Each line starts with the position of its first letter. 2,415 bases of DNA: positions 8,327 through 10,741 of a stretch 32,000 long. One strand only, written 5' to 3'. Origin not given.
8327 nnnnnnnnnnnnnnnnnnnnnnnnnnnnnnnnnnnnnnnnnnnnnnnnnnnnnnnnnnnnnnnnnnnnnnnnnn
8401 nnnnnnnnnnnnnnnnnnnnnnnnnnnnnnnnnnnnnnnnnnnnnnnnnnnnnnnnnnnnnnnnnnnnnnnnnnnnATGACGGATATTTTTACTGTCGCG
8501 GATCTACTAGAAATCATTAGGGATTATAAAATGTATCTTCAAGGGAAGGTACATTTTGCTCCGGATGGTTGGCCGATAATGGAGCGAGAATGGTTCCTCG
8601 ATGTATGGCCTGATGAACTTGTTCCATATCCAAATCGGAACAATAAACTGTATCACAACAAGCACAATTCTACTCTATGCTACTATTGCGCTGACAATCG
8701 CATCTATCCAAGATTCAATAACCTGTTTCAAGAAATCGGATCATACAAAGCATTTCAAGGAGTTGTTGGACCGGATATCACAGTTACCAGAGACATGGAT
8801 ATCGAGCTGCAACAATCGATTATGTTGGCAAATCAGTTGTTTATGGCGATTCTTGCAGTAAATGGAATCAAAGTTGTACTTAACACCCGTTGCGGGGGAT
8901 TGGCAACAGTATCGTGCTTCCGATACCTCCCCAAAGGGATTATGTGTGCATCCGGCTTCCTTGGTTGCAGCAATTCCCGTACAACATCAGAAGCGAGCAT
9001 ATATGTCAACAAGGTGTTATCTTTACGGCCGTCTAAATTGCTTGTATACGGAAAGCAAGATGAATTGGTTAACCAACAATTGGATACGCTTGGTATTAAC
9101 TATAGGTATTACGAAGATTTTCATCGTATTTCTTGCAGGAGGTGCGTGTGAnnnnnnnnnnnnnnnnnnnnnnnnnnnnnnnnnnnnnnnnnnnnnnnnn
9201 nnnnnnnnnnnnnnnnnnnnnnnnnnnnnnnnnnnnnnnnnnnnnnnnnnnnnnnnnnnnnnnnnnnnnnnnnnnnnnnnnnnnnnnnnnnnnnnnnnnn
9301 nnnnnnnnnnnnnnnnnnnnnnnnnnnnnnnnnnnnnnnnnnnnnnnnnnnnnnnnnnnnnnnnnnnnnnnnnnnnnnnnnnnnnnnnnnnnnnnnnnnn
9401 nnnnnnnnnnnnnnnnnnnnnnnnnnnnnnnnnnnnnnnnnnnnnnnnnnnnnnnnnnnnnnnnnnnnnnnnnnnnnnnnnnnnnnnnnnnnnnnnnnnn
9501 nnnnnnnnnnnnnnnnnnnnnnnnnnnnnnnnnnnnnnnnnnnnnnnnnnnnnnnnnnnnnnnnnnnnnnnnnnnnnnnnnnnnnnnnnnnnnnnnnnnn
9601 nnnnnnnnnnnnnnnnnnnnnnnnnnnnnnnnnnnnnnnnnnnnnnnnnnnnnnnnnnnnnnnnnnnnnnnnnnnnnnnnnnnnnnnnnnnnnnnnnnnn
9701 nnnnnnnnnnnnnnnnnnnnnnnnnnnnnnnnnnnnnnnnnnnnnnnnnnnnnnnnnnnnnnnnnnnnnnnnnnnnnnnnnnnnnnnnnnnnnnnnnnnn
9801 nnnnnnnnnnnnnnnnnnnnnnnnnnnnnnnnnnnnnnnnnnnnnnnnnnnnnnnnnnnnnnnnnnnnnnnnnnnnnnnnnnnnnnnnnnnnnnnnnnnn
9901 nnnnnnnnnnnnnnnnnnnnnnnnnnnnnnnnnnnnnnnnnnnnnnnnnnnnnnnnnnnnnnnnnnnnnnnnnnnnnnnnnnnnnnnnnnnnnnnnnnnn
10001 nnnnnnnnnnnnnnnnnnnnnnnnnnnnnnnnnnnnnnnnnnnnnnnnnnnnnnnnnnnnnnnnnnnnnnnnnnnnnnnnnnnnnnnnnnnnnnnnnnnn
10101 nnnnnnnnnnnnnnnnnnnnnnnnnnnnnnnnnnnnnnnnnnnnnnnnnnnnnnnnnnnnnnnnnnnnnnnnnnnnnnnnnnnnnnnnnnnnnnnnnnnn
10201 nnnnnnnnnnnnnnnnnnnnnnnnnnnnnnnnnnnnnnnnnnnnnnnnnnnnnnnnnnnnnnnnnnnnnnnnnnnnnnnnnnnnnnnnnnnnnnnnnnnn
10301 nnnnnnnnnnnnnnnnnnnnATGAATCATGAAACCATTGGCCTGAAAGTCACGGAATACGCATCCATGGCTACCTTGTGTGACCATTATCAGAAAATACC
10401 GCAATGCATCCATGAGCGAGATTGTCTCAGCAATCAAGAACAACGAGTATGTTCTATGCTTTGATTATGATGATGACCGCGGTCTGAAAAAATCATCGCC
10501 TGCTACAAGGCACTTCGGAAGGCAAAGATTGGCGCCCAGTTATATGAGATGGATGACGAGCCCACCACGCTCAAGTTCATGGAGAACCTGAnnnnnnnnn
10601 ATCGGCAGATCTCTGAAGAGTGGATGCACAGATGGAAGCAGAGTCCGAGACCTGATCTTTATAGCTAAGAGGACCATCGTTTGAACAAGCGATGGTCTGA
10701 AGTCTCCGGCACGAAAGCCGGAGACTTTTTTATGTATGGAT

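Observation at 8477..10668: DUF4417-led, translationally coupled five-gene operon of unrecognisable proteins, a candidate undescribed conflict or defence module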

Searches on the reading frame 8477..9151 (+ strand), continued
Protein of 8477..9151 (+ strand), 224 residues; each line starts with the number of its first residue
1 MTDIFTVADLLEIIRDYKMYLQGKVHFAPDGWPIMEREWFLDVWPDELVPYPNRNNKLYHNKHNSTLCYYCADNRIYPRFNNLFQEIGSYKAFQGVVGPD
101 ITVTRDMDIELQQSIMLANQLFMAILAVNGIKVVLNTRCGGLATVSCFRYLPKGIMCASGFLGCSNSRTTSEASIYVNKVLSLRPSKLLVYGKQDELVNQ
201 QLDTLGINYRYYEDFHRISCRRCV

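Call 34: find_encoding_contigs(protein=P0100, flank=10000, max_places=1)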
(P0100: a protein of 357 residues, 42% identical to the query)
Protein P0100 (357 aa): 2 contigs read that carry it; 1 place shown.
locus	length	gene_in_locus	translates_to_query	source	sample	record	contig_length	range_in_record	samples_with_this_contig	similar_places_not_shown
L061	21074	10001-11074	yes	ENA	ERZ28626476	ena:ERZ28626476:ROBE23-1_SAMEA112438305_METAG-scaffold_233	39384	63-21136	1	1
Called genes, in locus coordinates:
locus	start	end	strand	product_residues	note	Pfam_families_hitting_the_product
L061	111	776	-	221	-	PF06912:DUF1275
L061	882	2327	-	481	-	PF01546:Peptidase_M20, PF07687:M20_dimer (faint)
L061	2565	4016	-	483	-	PF00999:Na_H_Exchanger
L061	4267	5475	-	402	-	-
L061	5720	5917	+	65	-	-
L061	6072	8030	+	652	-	PF01555:N6_N4_Mtase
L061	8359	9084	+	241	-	-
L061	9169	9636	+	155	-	-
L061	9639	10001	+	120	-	-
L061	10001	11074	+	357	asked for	PF14386:DUF4417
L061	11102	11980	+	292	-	PF04851:ResIII, PF00270:DEAD (weak)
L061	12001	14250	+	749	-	PF19778:RE_endonuc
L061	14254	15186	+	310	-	PF14088:DUF4268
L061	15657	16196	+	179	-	-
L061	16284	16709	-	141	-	PF02082:Rrf2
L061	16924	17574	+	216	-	-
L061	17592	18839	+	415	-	PF00266:Aminotran_5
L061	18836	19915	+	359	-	PF03054:tRNA_Me_trans, PF20259:tRNA_Me_trans_M, PF20258:tRNA_Me_trans_C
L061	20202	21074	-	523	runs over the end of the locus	PF03577:Peptidase_C69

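Call 35: search_solved_structures(query=A1, max_evalue=10, show_alignments=2)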
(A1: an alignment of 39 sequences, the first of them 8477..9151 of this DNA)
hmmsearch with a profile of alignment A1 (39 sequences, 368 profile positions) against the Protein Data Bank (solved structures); distinct sequences matched with E-value up to 10: 1.
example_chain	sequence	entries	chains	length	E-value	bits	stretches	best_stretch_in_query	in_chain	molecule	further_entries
3ewl_A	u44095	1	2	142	0.41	13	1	184-219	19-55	uncharacterized conserved protein BF1870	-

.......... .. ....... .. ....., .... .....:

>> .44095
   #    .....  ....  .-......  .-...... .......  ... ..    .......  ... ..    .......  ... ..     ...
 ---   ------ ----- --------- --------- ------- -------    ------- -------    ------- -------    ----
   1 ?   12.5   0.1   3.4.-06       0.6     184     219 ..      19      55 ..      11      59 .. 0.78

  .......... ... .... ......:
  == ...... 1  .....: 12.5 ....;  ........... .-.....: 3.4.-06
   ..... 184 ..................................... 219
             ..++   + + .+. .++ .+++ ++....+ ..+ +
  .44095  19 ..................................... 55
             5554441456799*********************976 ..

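Call 38: fold_search(model_id=the predicted structure, library=viral)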
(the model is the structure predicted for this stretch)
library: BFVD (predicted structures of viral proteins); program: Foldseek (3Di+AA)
matches with E <= 10: 551; with E <= 0.001: 2
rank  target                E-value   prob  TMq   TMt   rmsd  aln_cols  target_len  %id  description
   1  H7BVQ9                1.5e-10  1.00  0.72  0.52   7.4       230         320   16  (no name in the UniProt tables at hand)
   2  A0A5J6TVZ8            2.2e-09  1.00  0.71  0.58   6.6       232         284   17  (no name in the UniProt tables at hand)
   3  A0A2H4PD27            1.6e-03  1.00  0.41  0.51   3.1       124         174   21  (no name in the UniProt tables at hand)
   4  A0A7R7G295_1          8.4e-03  0.69  0.37  0.12  19.4       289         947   13  (no name in the UniProt tables at hand)
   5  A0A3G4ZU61            3.3e-02  0.47  0.32  0.22   6.8       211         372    9  GH18 domain-containing protein [Edafosvirus sp.]
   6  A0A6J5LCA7            4.2e-02  0.84  0.43  0.37   8.4       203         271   13  Uncharacterized protein [uncultured Caudovirales phage]
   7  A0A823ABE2            6.1e-02  0.23  0.31  0.28  16.0       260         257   14  (no name in the UniProt tables at hand)
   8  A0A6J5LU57            7.9e-02  0.66  0.39  0.12   5.9       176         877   12  ART-PolyVal-like domain-containing protein [uncultured Caudovirales phage]
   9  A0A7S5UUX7            1.0e-01  0.23  0.24  0.17  10.6       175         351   15  (no name in the UniProt tables at hand)
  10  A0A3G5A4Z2            1.1e-01  0.13  0.19  0.19   9.9       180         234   12  Uncharacterized protein [Homavirus sp.]
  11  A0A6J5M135            1.4e-01  0.21  0.27  0.18  10.8       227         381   11  Radical_SAM domain containing protein [uncultured Caudovirales phage]
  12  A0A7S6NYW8            1.6e-01  0.41  0.34  0.30   6.2       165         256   11  (no name in the UniProt tables at hand)
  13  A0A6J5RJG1            1.7e-01  0.14  0.20  0.30   9.8       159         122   14  Uncharacterized protein [uncultured Caudovirales phage]
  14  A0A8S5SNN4            1.7e-01  0.10  0.23  0.26  11.5       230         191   12  Putative cytoplasmic protein [Podoviridae sp. ctIKM86]
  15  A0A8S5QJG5            1.8e-01  0.41  0.44  0.40  15.3       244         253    9  Uncharacterized protein [Siphoviridae sp. ctiOl67]
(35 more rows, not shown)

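Call 55: search_dna_similar(query=window:8477-9151:+, collection=phages, mode=protein, max_evalue=0.001, max_rows=25)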
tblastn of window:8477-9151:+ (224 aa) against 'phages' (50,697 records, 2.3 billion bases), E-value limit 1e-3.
Records with a match: 1; places in all: 1; records where one place covers at least 80% of the query: 0.
Best place of each record, by identity: <60% 1.
By first word of the organism name: Bacteriophage 1.
By host as written in the record: - 1.
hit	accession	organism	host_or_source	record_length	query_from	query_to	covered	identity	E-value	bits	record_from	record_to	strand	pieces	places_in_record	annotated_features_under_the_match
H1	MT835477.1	Bacteriophage sp.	human fecal samples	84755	47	210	73%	22.9%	2e-5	50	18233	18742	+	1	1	record has no annotation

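Call 62: search_protein_families(library=pfam, alignment_id=A4, max_evalue=0.001)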
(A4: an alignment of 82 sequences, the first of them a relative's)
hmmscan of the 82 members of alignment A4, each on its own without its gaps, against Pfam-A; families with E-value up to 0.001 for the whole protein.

A. member 1, L007:9255-9797:+ (180 aa): 0 families

B. families by the number of members that match (of 82 scanned): 72 families (the first 25 are shown)
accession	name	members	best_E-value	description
PF06114.19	Peptidase_M78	17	1.6e-16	IrrE N-terminal-like domain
PF13560.12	HTH_31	12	2.7e-11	Helix-turn-helix domain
PF01381.28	HTH_3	8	1.1e-14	Helix-turn-helix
PF13443.12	HTH_26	5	2.3e-09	Cro/C1-type HTH DNA-binding domain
PF02661.23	Fic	4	2.9e-22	Fic/DOC family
PF13784.11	Fic_N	4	2.1e-16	Fic/DOC family N-terminal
PF12844.13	HTH_19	4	1.3e-10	Helix-turn-helix domain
PF13635.12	DUF4143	2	1.1e-44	Domain of unknown function (DUF4143)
PF13173.12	AAA_14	2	8.4e-30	AAA domain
PF13545.12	HTH_Crp_2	2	4.9e-10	Crp-like helix-turn-helix domain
PF02463.25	SMC_N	2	2.9e-05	RecF/RecN/SMC N terminal domain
PF21248.3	SoFic-like_C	2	6.3e-05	Protein adenylyltransferase SoFic-like, C-terminal domain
PF00478.31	IMPDH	1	7e-158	IMP dehydrogenase / GMP reductase domain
PF02673.24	BacA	1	4.4e-85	Bacitracin resistance protein BacA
PF02086.21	MethyltransfD12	1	8.8e-66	D12 class N6 adenine-specific DNA methyltransferase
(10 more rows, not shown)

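Call 63: search_protein_families(library=pfam, alignment_id=A5, max_evalue=0.001)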
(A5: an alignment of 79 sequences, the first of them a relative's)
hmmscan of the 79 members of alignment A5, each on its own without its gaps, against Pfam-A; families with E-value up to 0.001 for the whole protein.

A. member 1, L007:12775-13335:+ (186 aa): 1 family
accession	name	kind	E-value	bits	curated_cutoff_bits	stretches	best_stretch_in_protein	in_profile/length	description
PF17099.10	TrpP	-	7.8e-08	32.7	27.2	1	16-175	1-168/169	Tryptophan transporter TrpP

B. families by the number of members that match (of 79 scanned): 125 families (the first 25 are shown)
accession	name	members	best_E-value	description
PF13401.12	AAA_22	6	1.3e-12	AAA domain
PF04851.21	ResIII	5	7.7e-35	Type III restriction enzyme, res subunit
PF00005.33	ABC_tran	4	5.6e-56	ABC transporter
PF00270.35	DEAD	4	4.3e-26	DEAD/DEAH box helicase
PF02463.25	SMC_N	4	1.3e-16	RecF/RecN/SMC N terminal domain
PF13481.12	AAA_25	3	3.9e-17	AAA domain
PF13191.12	AAA_16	3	6.9e-05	AAA ATPase domain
PF02384.22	N6_Mtase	2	1.1e-64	N-6 DNA Methylase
PF00664.28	ABC_membrane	2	3.8e-52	ABC transporter transmembrane region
PF01555.25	N6_N4_Mtase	2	4.8e-43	DNA methylase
PF01420.25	Methylase_S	2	4.9e-36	Type I restriction modification DNA specificity domain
PF12698.13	ABC2_membrane_3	2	1.4e-32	ABC-2 family transporter protein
PF00239.26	Resolvase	2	2.2e-29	Resolvase, N terminal domain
PF19778.5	RE_endonuc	2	2.6e-29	Endonuclease domain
PF03009.23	GDPD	2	2.3e-24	Glycerophosphoryl diester phosphodiesterase family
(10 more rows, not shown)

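Call 70: search_protein_families(library=pfam, proteins=[L055:9358-9732:+, L061:8359-9084:+, L040:8473-9006:+, L007:9255-9797:+, L060:8828-9385:-, L036:8357-8827:+, L019:8714-9355:+, L019:8064-8657:+], max_evalue=0.1)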
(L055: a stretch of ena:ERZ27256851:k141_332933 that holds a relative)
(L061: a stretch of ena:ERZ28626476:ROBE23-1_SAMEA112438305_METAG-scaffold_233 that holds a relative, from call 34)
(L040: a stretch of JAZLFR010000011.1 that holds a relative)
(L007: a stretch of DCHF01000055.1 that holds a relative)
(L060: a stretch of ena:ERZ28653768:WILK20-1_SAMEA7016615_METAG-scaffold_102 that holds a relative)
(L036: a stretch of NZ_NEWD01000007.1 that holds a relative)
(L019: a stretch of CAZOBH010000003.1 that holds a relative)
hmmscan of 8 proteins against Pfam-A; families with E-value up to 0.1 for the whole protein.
L055:9358-9732:+ (124 aa): 0 families

L061:8359-9084:+ (241 aa): 1 family
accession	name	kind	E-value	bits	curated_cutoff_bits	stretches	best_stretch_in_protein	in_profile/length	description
PF09821.14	AAA_assoc_C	-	0.037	15.1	27.6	1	38-81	18-61/119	C-terminal AAA-associated domain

L040:8473-9006:+ (177 aa): 1 family
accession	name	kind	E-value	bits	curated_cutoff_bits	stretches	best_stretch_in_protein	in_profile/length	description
PF06114.19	Peptidase_M78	-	1.6e-09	38.1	22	1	77-149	27-95/123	IrrE N-terminal-like domain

L007:9255-9797:+ (180 aa): 2 families
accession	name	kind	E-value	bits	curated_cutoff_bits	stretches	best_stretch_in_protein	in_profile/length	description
PF06114.19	Peptidase_M78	-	0.0047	17.2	22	1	98-159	46-102/123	IrrE N-terminal-like domain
PF10263.15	SprT-like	-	0.012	15.9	25.6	1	49-110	20-77/108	SprT-like family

L060:8828-9385:- (185 aa): 9 families
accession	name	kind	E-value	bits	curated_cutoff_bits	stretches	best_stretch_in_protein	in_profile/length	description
PF03796.21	DnaB_C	-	4.1e-35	121.8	27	2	82-174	115-217/255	DnaB-like helicase C terminal domain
PF06745.19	ATPase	-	3e-06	27.2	26.6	1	2-75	1-64/231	KaiC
PF09848.15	SLFN-g3_helicase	-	0.00035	20.4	24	1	20-134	2-121/354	Schlafen group 3, DNA/RNA helicase domain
PF20720.3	nSTAND3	-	0.0016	18.6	27.2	1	10-78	8-74/155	Novel STAND NTPase 3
PF00910.28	RNA_helicase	-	0.0025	18.7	21.5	1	23-106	2-84/105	RNA helicase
PF13481.12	AAA_25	-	0.011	15.8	27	0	7-124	20-174/195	AAA domain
PF24883.2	NPHP3_N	-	0.019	15.6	24.8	0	16-58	19-60/164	Nephrocystin 3, N-terminal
PF04851.21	ResIII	-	0.044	14.1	22.5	1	6-108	12-114/164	Type III restriction enzyme, res subunit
PF05621.17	TniB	-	0.067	13.1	22.4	0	95-134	121-160/189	Bacterial TniB protein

L036:8357-8827:+ (156 aa): 0 families

L019:8714-9355:+ (213 aa): 2 families
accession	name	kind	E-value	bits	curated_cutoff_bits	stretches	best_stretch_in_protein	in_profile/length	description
PF22762.1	NrS1-pol-like_tail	-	0.0032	18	27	1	83-137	8-62/100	NrS-1 polymerase-like, tail domain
PF20548.3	DUF6762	-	0.067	13.7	27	0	76-113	40-77/132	Family of unknown function (DUF6762)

L019:8064-8657:+ (197 aa): 3 families
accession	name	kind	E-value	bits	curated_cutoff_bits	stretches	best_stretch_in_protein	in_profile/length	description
PF01648.25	ACPS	-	1.6e-12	47.8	25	1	100-170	2-82/111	4'-phosphopantetheinyl transferase superfamily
PF22624.1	AASDHPPT_N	-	2.4e-12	47.4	27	1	14-95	8-97/100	4'-phosphopantetheinyl transferase, N-terminal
PF16103.11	DUF4822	-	0.031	15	25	1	10-87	34-113/123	Domain of unknown function (DUF4822)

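Call 88: find_related_loci(query=A2, collection=viral_contigs, flank=6000)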
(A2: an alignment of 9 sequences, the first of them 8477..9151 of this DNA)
Query A2 (224 aa) in viral_contigs; peptide patterns used: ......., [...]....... (x = any residue, [..] = any of these).
104 stretches matched a pattern, but none encodes a relative of the query by tblastn (E <= 1e-3).

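Call 100: search_protein_families(library=padloc, alignment_id=A5, max_evalue=0.00001)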
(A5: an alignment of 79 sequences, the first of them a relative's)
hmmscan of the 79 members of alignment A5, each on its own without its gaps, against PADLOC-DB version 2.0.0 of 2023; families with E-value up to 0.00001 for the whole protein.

A. member 1, L007:12775-13335:+ (186 aa): 0 families

B. families by the number of members that match (of 79 scanned): 248 families (the first 25 are shown)
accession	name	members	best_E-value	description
PDLC04140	mad8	5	1.5e-21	mads_8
PDLC04135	mad3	4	1.9e-55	mads_3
PDLC03649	REase_III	3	7.5e-242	Type III restriction enzyme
PDLC03647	REase_III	3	1.3e-169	Type III restriction enzyme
PDLC03624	REase_MTase_IIG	3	2.7e-19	Type IIG restriction enzyme-methyltransferase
PDLC03021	MTase_I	2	1.4e-162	Type I methyltransferase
PDLC03641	MTase_III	2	2.4e-156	Type III methyltransferase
PDLC03634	MTase_III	2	1.8e-142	Type III methyltransferase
PDLC03026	MTase_I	2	3e-142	Type I methyltransferase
PDLC03025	MTase_I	2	5.4e-118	Type I methyltransferase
PDLC03644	MTase_III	2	5.4e-81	Type III methyltransferase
PDLC03036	MTase_I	2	5.1e-77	Type I methyltransferase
PDLC03640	MTase_III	2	7.9e-75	Type III methyltransferase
PDLC03637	MTase_III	2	2.6e-68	Type III methyltransferase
PDLC04134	mad2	2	8.8e-66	mads_2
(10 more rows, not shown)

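Call 101: search_protein_families(library=padloc, alignment_id=A4, max_evalue=0.00001)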
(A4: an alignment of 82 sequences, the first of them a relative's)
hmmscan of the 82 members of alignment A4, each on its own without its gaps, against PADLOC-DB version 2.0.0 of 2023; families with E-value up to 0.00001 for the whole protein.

A. member 1, L007:9255-9797:+ (180 aa): 0 families

B. families by the number of members that match (of 82 scanned): 117 families (the first 25 are shown)
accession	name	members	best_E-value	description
PDLC04141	capP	11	4.6e-20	capP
PDLC03953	RmrA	10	1e-15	-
PDLC02926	HTH_VI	10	4.1e-11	-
PDLC03954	RmrA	8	5.5e-22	-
PDLC04142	capH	7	4.2e-13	capH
PDLC03949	RmrA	6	1.6e-24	-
PDLC03951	RmrA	6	2.1e-18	-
PDLC03948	RmrA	6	3.9e-18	-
PDLC03945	RmrA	5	1.6e-15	-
PDLC03963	SoFic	4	6.1e-106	-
PDLC04966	PDC-S24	4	2.9e-25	-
PDLC04836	PDC-S04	4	8.1e-24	-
PDLC04837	PDC-S04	4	7.7e-21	-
PDLC04840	PDC-S04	4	1.8e-19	-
PDLC03947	RmrA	4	7.3e-16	-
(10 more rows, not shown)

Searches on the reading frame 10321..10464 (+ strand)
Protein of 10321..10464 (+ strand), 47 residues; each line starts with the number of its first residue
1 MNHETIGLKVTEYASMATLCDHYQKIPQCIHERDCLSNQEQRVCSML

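Call 4: search_protein_families(library=pfam, proteins=[window:10321-10464:+], max_evalue=1)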
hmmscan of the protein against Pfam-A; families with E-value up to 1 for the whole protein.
window:10321-10464:+ (47 aa): 1 family
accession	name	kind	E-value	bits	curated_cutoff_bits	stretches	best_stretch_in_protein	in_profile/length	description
PF25508.1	TRPM2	-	0.071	13.7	27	1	7-42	37-72/257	TRPM2-like domain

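Call 5: search_protein_families(library=phrogs, proteins=[window:10321-10464:+], max_evalue=1)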
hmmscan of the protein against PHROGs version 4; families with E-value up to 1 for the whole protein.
window:10321-10464:+ (47 aa): 0 families

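Call 6: search_protein_families(library=padloc, proteins=[window:10321-10464:+], max_evalue=1)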
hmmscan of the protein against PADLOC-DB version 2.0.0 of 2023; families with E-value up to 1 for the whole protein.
window:10321-10464:+ (47 aa): 0 families

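Call 7: search_protein_families(library=ncbifam, proteins=[window:10321-10464:+], max_evalue=1)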
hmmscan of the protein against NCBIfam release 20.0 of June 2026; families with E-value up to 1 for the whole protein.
window:10321-10464:+ (47 aa): 0 families

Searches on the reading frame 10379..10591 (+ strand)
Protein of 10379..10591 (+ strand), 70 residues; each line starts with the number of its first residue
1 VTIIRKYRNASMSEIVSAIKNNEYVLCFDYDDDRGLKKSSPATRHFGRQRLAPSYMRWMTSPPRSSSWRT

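Call 4: search_protein_families(library=pfam, proteins=[window:10379-10591:+], max_evalue=1)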
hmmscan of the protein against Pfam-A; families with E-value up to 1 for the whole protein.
window:10379-10591:+ (70 aa): 0 families

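Call 5: search_protein_families(library=phrogs, proteins=[window:10379-10591:+], max_evalue=1)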
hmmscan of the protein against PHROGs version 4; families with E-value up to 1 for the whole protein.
window:10379-10591:+ (70 aa): 1 family
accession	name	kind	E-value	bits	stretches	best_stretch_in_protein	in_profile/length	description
phrog_5441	-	unknown function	0.39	11.8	0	4-22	1-19/53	-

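Call 6: search_protein_families(library=padloc, proteins=[window:10379-10591:+], max_evalue=1)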
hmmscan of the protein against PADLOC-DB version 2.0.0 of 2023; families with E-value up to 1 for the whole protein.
window:10379-10591:+ (70 aa): 0 families

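Call 7: search_protein_families(library=ncbifam, proteins=[window:10379-10591:+], max_evalue=1)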
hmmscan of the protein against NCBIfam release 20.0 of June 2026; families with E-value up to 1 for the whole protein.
window:10379-10591:+ (70 aa): 0 families
